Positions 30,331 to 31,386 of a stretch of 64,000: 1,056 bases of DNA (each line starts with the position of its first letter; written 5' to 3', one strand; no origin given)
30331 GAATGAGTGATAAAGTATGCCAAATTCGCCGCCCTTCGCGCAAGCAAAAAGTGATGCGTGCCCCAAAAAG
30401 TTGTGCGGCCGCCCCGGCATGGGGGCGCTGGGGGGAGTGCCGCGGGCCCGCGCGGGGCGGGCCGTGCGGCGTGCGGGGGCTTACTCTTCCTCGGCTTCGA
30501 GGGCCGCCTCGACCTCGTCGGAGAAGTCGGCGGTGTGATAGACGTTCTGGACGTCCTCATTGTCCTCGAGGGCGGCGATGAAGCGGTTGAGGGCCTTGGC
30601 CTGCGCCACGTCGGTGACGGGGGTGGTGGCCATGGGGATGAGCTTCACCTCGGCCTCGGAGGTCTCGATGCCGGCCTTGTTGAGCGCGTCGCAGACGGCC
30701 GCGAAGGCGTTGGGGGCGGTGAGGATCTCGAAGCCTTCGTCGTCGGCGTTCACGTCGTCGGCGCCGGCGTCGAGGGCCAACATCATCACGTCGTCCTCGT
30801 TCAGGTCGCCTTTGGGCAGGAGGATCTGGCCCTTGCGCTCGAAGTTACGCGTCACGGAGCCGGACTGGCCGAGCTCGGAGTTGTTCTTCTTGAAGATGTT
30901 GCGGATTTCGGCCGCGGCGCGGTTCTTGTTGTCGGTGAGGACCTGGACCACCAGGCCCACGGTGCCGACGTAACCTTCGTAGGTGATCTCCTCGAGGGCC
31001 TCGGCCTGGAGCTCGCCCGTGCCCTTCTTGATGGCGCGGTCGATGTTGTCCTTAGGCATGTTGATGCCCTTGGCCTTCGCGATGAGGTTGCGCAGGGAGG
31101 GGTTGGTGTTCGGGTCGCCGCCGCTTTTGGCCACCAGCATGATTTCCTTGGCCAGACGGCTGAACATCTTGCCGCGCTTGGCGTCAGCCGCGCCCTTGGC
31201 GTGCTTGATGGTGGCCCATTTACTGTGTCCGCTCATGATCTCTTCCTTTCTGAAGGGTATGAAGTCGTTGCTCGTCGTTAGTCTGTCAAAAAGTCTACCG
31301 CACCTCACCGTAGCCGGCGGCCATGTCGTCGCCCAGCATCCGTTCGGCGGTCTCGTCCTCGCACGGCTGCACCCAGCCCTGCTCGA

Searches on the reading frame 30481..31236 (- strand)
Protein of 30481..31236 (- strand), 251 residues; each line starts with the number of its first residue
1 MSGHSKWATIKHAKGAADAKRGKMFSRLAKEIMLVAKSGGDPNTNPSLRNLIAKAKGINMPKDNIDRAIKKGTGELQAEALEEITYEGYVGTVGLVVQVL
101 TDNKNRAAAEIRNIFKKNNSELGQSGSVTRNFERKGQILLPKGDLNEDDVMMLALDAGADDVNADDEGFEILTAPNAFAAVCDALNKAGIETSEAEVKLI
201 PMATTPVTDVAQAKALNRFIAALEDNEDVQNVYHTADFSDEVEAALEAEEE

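Call 53: search_protein_families(library=pfam, proteins=[window:30481-31236:-], max_evalue=0.00001)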
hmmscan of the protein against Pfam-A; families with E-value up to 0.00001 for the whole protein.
window:30481-31236:- (251 aa): 2 families
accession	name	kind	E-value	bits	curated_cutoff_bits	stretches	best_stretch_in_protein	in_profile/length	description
PF01709.26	Transcrip_reg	-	9.2e-52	175.4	27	1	81-235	1-159/160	TACO1/YebC second and third domain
PF20772.2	TACO1_YebC_N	-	2.5e-32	111.6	36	1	5-75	1-73/73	TACO1/YebC protein N-terminal domain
